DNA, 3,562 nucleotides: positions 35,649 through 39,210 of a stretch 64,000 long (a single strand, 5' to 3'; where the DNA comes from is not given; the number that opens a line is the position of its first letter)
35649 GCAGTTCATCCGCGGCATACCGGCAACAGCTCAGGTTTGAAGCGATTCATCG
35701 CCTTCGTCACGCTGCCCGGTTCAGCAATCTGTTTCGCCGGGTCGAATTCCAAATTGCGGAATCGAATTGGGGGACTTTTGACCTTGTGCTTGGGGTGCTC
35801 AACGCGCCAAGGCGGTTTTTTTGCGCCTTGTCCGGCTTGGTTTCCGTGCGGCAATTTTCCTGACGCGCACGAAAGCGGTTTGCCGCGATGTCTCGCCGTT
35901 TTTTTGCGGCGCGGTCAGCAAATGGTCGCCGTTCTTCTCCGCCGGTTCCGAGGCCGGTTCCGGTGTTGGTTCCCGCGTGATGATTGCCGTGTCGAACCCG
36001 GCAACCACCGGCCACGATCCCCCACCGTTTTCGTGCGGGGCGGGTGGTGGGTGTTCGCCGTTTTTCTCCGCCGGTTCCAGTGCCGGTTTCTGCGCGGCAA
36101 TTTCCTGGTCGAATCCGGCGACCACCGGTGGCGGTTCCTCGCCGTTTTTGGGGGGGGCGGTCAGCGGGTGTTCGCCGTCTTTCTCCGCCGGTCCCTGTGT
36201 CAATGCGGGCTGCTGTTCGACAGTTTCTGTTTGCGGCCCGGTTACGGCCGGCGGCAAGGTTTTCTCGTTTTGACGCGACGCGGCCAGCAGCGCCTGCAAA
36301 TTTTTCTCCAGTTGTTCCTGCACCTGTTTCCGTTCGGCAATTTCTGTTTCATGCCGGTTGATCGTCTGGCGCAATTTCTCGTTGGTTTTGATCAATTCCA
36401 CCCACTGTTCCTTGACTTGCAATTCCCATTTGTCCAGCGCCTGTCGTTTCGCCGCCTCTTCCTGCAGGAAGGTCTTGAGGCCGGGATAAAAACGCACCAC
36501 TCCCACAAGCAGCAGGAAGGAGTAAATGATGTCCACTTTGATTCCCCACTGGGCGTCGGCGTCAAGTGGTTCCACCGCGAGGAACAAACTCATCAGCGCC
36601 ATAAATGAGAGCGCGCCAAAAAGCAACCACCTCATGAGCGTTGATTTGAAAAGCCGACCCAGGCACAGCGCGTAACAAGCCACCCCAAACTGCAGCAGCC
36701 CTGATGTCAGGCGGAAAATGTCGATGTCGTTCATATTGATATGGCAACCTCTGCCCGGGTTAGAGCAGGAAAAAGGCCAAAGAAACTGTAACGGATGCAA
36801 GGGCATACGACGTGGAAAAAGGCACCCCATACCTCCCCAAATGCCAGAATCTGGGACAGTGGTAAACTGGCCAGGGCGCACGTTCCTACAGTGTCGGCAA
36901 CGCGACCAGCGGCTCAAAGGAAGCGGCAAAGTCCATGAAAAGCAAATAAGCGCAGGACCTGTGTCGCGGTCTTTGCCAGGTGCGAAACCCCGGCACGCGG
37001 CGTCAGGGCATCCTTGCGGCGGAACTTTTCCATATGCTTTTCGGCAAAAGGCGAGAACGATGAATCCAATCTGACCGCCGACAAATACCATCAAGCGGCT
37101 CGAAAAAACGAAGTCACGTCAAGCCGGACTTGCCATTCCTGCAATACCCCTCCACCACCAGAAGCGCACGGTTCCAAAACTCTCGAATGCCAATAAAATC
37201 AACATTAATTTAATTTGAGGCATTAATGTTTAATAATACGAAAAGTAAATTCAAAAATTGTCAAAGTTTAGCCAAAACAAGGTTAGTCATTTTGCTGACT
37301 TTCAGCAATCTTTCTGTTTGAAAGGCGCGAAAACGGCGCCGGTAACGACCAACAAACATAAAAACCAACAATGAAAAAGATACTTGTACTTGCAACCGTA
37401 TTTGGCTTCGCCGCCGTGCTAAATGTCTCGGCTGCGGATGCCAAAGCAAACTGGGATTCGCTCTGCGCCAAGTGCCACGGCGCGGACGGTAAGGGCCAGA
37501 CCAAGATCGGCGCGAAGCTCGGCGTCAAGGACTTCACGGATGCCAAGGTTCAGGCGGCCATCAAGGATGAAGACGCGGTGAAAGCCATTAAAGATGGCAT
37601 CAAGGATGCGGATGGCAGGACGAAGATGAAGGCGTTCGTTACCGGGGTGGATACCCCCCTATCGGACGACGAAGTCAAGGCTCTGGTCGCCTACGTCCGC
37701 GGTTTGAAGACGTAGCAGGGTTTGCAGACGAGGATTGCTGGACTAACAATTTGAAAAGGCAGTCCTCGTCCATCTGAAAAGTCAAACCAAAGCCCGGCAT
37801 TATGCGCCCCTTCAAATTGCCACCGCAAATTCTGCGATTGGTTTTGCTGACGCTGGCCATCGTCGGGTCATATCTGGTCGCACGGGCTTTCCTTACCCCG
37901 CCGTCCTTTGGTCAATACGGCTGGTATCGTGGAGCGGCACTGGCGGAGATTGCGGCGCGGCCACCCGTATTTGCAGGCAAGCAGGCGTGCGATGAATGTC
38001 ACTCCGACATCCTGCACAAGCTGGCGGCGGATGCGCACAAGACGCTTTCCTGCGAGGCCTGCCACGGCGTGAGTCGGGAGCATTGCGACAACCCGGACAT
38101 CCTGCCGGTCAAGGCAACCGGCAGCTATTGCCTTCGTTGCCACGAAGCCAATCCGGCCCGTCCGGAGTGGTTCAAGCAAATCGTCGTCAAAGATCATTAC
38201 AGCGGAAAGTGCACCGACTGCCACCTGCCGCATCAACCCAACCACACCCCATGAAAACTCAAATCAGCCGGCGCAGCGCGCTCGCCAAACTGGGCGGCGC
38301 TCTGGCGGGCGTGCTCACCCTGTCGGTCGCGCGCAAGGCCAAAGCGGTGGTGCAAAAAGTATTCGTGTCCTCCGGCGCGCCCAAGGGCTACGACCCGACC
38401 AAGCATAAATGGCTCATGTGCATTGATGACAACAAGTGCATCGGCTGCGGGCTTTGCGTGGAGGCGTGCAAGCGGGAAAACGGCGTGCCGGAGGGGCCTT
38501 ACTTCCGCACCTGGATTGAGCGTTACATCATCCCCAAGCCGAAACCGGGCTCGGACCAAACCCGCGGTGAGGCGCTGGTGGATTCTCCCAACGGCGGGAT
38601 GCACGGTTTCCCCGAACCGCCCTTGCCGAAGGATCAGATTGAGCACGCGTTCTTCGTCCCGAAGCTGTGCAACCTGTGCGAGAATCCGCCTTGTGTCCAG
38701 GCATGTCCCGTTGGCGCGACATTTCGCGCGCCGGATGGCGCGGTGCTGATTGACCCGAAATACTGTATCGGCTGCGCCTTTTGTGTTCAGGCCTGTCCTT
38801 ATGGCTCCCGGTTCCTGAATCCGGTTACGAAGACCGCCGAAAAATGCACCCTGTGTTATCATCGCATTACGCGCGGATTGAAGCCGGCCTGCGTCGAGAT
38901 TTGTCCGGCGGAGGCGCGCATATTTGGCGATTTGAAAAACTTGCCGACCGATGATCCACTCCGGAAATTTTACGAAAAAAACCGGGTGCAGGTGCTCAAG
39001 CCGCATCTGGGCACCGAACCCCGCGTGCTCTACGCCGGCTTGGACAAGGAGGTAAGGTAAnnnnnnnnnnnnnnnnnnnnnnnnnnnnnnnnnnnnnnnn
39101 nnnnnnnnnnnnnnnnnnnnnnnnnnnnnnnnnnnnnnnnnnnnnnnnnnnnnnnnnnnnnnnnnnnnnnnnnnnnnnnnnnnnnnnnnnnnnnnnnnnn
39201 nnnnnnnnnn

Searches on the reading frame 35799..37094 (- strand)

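Call 34: search_protein_families(library=ncbifam, proteins=[window:35799-37094:-], max_evalue=0.01)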
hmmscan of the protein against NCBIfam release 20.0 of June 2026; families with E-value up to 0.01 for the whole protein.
window:35799-37094:- (431 aa): 0 families

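Call 35: search_protein_families(library=pfam, proteins=[window:35799-37094:-], max_evalue=0.01)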
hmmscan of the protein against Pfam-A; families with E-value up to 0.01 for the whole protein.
window:35799-37094:- (431 aa): 2 families
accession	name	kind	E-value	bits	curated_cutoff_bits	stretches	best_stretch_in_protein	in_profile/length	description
PF02486.25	Rep_trans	-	0.0063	16.6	29.6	1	215-278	131-194/201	Replication initiation factor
PF05103.18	DivIVA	-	0.0073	16.7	28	0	226-278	29-78/131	DivIVA protein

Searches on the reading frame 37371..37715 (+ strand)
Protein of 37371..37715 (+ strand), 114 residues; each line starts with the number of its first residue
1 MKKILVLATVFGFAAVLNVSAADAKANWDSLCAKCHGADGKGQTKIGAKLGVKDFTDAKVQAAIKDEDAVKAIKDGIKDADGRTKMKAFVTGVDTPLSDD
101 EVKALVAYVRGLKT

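Call 34: search_protein_families(library=ncbifam, proteins=[window:37371-37715:+], max_evalue=0.01)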
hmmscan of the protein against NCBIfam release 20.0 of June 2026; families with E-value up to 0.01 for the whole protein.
window:37371-37715:+ (114 aa): 5 families
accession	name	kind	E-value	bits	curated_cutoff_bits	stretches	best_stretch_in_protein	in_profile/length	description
TIGR00782.1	ccoP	equivalog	2e-08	33.9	179.95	1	17-112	103-192/285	cytochrome-c oxidase, cbb3-type subunit III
NF011054.0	PRK14486.1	equivalog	1.6e-06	27.9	447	1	22-113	216-291/294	putative bifunctional cbb3-type cytochrome c oxidase subunit II/cytochrome c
NF045930.1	Cytc6PetJCyano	equivalog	0.00083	19.3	135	1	6-109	10-102/110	cytochrome c6 PetJ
TIGR04485.1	thiosulf_SoxX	equivalog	0.0015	19.2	61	1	31-109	4-75/78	sulfur oxidation c-type cytochrome SoxX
NF050122.1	bc1_QcrC_actin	exception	0.0093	15.3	200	0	23-53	43-73/253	cytochrome bc1 complex diheme cytochrome c subunit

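Call 35: search_protein_families(library=pfam, proteins=[window:37371-37715:+], max_evalue=0.01)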
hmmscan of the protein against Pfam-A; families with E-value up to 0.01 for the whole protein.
window:37371-37715:+ (114 aa): 2 families
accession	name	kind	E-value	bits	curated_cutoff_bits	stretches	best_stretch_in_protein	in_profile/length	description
PF00034.26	Cytochrom_C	-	4.4e-11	44.4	21.3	1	22-112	2-89/90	Cytochrome c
PF13442.11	Cytochrome_CBB3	-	3.1e-09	37.5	27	1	21-109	3-68/68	Cytochrome C oxidase, cbb3-type, subunit III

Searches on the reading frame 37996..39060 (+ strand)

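Call 34: search_protein_families(library=ncbifam, proteins=[window:37996-39060:+], max_evalue=0.01)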
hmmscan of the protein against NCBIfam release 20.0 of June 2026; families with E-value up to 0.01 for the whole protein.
window:37996-39060:+ (354 aa): 59 families (the best 25 are shown)
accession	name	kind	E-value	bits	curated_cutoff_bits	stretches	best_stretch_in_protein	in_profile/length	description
NF011569.0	PRK14993.1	equivalog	8.3e-57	192.4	416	2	218-351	93-226/244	tetrathionate reductase subunit TtrB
NF045797.1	DsrO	equivalog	1.7e-50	171.6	200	2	214-347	92-234/235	sulfate reduction electron transfer complex DsrMKJOP subunit DsrO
TIGR03149.1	cyt_nit_nrfC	equivalog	2.2e-42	144.9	377.6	2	220-345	89-214/225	cytochrome c nitrite reductase Fe-S protein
NF041715.1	arsenate_red_ArrB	equivalog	4.7e-37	127.8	450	3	278-346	158-224/233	arsenate respiratory reductase iron-sulfur subunit ArrB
TIGR03478.1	DMSO_red_II_bet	subfamily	4.7e-35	121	480.7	2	217-346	123-252/321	DMSO reductase family type II enzyme, iron-sulfur subunit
NF042979.1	EthbenzDh_ebdB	equivalog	6.8e-33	114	740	1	218-346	146-274/354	ethylbenzene dehydrogenase subunit beta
TIGR02951.1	DMSO_dmsB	equivalog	7e-31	107.4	214.1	1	217-316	56-156/161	DMSO/selenate family reductase complex B subunit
NF045715.1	sulf_resp_HmcB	equivalog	7.1e-27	94.3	420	2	216-316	98-201/307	sulfate respiration complex iron-sulfur protein HmcB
NF008134.0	PRK10882.1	equivalog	6.8e-26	91.1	263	1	128-319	28-214/329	hydrogenase 2 operon protein HybA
TIGR01660.1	narH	equivalog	1.4e-21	76.5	524.05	1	219-311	177-270/492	nitrate reductase subunit beta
NF041782.1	mnquin_red_QrcC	equivalog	1.6e-21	77.1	400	3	218-275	58-119/239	menaquinone reductase iron-sulfur cluster-binding subunit QrcC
TIGR01582.1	FDH-beta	equivalog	3.3e-21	75.7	334.7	1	223-315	91-184/283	formate dehydrogenase subunit beta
NF038355.1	FDH3_beta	equivalog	1.7e-16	60.8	240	1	224-287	53-121/180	formate dehydrogenase FDH3 subunit beta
NF007382.0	PRK09898.1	equivalog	1.1e-15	57.8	213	1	220-289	118-188/208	ferredoxin-like protein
NF009451.0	PRK12809.1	equivalog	7.9e-15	54.1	1154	1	222-312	53-138/639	formate-dependent uric acid utilization protein YgfT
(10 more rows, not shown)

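Call 35: search_protein_families(library=pfam, proteins=[window:37996-39060:+], max_evalue=0.01)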
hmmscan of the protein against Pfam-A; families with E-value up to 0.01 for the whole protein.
window:37996-39060:+ (354 aa): 13 families
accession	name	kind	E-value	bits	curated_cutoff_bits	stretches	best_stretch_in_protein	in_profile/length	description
PF13247.11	Fer4_11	-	8.5e-27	93.7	26.2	1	218-312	3-99/100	4Fe-4S dicluster domain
PF12838.12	Fer4_7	-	2.6e-13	50.6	27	3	147-241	1-52/52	4Fe-4S dicluster domain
PF12797.12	Fer4_2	-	8e-13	47.9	24.5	2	139-159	1-21/22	4Fe-4S binding domain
PF12837.12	Fer4_6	-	8.4e-13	48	25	2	250-270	2-22/24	4Fe-4S binding domain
PF13237.11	Fer4_10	-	2.6e-12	46.9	25.5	3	250-304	2-53/53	4Fe-4S dicluster domain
PF00037.32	Fer4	-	1.7e-11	43.8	21.1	2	251-270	2-21/24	4Fe-4S binding domain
PF13187.11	Fer4_9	-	1.7e-09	38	27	2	225-270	2-50/52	4Fe-4S dicluster domain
PF13183.11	Fer4_8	-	4.5e-08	33.9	27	1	146-240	3-67/68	4Fe-4S dicluster domain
PF12798.12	Fer4_3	-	2.4e-07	31.5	27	0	257-270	1-14/15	4Fe-4S binding domain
PF12800.12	Fer4_4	-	5.8e-06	26.6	24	1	146-159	2-15/17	4Fe-4S binding domain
PF25160.1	LdpA_Fe-S-bd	-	0.001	19.2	27.6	0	231-270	7-41/49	LdpA Fe-S cluster-binding domain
PF13534.11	Fer4_17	-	0.0013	19.7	22.2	0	147-166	1-20/61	4Fe-4S dicluster domain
PF14697.11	Fer4_21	-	0.0027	18.2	35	0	143-160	3-20/59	4Fe-4S dicluster domain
